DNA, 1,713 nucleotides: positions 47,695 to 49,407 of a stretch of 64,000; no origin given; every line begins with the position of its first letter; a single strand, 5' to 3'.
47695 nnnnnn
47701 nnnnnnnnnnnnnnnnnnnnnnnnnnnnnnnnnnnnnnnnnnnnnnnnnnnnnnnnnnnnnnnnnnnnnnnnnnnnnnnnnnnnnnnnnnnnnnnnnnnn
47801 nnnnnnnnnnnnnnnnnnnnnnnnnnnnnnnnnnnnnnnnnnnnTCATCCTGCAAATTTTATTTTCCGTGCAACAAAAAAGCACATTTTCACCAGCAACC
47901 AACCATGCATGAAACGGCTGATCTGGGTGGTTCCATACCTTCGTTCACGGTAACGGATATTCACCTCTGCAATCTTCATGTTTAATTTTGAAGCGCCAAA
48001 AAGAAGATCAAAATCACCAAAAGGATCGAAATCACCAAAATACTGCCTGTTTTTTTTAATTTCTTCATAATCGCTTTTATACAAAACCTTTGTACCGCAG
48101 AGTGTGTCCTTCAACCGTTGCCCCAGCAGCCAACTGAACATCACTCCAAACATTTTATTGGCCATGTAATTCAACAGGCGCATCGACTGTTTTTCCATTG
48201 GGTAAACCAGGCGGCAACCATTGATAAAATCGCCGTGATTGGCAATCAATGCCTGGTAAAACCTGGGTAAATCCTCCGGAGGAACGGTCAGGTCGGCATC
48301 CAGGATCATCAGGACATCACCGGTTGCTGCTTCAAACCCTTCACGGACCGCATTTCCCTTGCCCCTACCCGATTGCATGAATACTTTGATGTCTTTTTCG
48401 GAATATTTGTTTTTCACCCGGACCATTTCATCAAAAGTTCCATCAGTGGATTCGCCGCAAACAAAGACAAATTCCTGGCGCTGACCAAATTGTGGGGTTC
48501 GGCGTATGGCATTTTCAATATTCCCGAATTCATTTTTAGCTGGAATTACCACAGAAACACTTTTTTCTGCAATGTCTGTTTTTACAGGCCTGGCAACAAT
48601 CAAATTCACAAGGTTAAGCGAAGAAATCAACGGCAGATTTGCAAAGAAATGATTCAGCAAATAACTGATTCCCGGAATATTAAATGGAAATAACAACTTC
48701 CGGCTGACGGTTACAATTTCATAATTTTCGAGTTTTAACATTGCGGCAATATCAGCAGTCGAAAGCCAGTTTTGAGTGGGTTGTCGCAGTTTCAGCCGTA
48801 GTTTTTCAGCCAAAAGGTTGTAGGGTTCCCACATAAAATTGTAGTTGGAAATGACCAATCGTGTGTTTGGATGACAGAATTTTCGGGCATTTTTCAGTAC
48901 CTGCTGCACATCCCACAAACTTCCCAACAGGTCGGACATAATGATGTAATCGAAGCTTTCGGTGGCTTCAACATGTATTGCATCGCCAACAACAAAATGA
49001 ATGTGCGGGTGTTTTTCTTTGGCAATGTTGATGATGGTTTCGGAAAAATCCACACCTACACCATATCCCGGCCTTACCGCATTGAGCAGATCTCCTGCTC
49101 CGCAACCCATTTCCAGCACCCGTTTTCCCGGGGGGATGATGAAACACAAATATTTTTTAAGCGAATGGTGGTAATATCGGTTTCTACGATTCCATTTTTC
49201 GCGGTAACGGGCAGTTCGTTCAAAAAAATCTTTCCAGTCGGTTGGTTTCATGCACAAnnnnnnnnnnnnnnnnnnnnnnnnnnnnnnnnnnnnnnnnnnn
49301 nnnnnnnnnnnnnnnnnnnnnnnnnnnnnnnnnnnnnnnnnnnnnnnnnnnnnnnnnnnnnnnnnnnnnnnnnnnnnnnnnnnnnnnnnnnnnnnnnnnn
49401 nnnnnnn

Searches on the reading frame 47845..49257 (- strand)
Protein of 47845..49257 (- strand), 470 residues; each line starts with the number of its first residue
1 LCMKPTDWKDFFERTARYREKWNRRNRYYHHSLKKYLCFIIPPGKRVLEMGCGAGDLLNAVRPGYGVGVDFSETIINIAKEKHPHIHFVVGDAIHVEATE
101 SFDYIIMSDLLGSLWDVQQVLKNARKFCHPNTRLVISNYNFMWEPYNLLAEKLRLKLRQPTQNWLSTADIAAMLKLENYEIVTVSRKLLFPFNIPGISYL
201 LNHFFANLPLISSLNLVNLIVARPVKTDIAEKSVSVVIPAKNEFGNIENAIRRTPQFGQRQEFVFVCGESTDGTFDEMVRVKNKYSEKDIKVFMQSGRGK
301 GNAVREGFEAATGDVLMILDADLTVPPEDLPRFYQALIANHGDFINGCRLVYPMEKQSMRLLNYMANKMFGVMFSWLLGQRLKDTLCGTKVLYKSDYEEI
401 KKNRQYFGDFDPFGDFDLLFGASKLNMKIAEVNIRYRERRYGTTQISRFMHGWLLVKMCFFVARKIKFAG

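Call 11: search_protein_families(library=pfam, proteins=[window:47845-49257:-], max_evalue=0.001)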
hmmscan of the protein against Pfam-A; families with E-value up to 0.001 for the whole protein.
window:47845-49257:- (470 aa): 10 families
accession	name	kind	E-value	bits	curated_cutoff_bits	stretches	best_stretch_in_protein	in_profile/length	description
PF00535.33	Glycos_transf_2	-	1.6e-21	77.4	23.3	1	235-363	1-129/168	Glycosyl transferase family 2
PF13847.12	Methyltransf_31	-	5.1e-14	52.6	27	1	43-148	3-114/145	Methyltransferase domain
PF13489.12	Methyltransf_23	-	1.5e-13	51.2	27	1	25-183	5-163/164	Methyltransferase domain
PF13649.12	Methyltransf_25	-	1.7e-12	48.3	27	1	47-130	1-95/97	Methyltransferase domain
PF08242.18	Methyltransf_12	-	1.5e-11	45.3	30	1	48-134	1-98/98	Methyltransferase domain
PF08241.18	Methyltransf_11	-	2e-10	41.6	21.2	1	48-136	1-95/95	Methyltransferase domain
PF07021.18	MetW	-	3e-08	34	21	1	37-171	7-144/193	Methionine biosynthesis protein MetW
PF13641.12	Glyco_tranf_2_3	-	1e-07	32.7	27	1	234-351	3-125/230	Glycosyltransferase like family 2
PF10111.15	Glyco_tranf_2_2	-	4e-06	26.9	27.3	1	235-338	1-108/276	Glycosyltransferase like family 2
PF01209.24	Ubie_methyltran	-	0.00013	21.8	20.1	1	42-136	46-151/233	ubiE/COQ5 methyltransferase family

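Call 81: search_protein_families(library=ncbifam, proteins=[window:47845-49257:-], max_evalue=0.01)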
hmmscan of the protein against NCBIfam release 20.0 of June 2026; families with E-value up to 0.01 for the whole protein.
window:47845-49257:- (470 aa): 34 families (the best 25 are shown)
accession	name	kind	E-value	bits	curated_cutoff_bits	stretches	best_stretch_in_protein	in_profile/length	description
TIGR04182.1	glyco_TIGR04182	equivalog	1.5e-27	96.8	325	1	234-460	2-215/293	S-layer glycoprotein N-glycosyltransferase AglJ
NF041391.1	DPhHxTase_Halo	equivalog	1.1e-16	60.4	375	1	270-455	33-201/213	dolichyl-phosphate hexose transferase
NF007986.1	PRK10714.1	equivalog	5.2e-14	52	529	1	232-391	6-163/316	undecaprenyl-phosphate 4-deoxy-4-formamido-L-arabinose transferase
TIGR04283.1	glyco_like_mftF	equivalog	6.5e-12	45.5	182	1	234-367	1-126/221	TIGR04283 family arsenosugar biosynthesis glycosyltransferase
NF010496.0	PRK13915.1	equivalog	1.4e-10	40.8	262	1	230-326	29-130/307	glucosyl-3-phosphoglycerate synthase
NF045667.1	MTase_DVU1556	equivalog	5.8e-10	39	155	1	41-139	20-122/213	DVU_1556 family methyltransferase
TIGR02072.1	BioC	equivalog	2e-09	37.6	184.95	1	44-187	35-179/244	malonyl-ACP O-methyltransferase BioC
NF043040.1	corrin_prot_MT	hypoth_equivalog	2.9e-09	36.7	180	1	38-138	35-149/216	corrinoid protein-associated methyltransferase CpaM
TIGR02081.1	metW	equivalog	4.3e-09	36.2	189.5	1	38-144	8-115/194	methionine biosynthesis protein MetW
NF047588.1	GlcsyltransPgfSStrep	equivalog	7.8e-09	35.2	500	1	258-401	32-168/308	glycosyltransferase PgfS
TIGR01983.1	UbiG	equivalog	1.7e-08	34.1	102.95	1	38-146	49-161/228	bifunctional 2-polyprenyl-6-hydroxyphenol methylase/3-demethylubiquinol 3-O-methyltransferase UbiG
NF001241.0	PRK00216.1-2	equivalog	2e-08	34.2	327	1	41-144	49-156/231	demethylmenaquinone methyltransferase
TIGR03937.1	PgaC_IcaA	equivalog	2e-08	33.6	422.3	1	231-325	44-138/407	poly-beta-1,6-N-acetyl-D-glucosamine synthase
TIGR01934.1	MenG_MenH_UbiE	subfamily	1.1e-07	31.4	158.35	1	43-138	39-143/223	ubiquinone/menaquinone biosynthesis methyltransferase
NF001244.0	PRK00216.1-5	equivalog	1.3e-07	31.2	216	1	34-138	37-155/236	bifunctional demethylmenaquinone methyltransferase/2-methoxy-6-polyprenyl-1,4-benzoquinol methylase UbiE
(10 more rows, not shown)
